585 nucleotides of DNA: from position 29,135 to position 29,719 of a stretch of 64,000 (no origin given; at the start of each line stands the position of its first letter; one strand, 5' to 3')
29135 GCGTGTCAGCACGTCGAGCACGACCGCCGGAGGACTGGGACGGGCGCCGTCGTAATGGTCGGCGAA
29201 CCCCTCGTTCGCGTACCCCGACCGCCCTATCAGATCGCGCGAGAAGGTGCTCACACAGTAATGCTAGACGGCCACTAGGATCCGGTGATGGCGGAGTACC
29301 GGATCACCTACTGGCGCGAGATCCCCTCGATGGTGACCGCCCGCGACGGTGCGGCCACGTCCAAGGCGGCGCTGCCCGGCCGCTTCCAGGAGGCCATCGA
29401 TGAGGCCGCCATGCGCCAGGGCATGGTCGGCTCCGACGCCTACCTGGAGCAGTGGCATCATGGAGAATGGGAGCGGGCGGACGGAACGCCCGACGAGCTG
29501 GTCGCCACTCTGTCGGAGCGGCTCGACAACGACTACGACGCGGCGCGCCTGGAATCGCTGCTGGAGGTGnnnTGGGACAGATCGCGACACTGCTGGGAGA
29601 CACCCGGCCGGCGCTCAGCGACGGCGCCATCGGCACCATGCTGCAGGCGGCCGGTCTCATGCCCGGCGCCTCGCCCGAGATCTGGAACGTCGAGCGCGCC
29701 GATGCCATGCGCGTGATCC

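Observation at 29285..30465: Stand-alone homocysteine-binding module: a methionine synthase split into separate genes?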

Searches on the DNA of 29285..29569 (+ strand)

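Call 83: search_rna_families(sources=[L033, L036, L052, L059, L061, L062, L080], threshold=gathering)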
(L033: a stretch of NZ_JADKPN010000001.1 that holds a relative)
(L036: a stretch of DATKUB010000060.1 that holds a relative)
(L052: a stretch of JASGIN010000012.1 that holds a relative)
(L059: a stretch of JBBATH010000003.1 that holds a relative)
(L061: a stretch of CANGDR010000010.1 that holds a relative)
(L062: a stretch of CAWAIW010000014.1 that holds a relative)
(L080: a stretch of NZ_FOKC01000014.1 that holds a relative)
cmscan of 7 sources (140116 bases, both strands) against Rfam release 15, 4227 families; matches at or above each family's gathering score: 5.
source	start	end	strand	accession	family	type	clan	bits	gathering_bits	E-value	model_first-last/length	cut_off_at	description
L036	17780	17852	+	RF00005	tRNA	Gene; tRNA;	CL00001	72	29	2e-13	1-71/71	no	tRNA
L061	2231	2326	-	RF00169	Bacteria_small_SRP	Gene;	CL00003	67.1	40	2.4e-12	1-97/97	no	Bacterial small signal recognition particle RNA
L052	9728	9799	+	RF00005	tRNA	Gene; tRNA;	CL00001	66.9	29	4.9e-12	1-71/71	no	tRNA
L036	15067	15138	-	RF00005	tRNA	Gene; tRNA;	CL00001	60.2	29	3.4e-10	1-71/71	no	tRNA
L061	2491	2575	-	RF00005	tRNA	Gene; tRNA;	CL00001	54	29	1.8e-08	1-71/71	no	tRNA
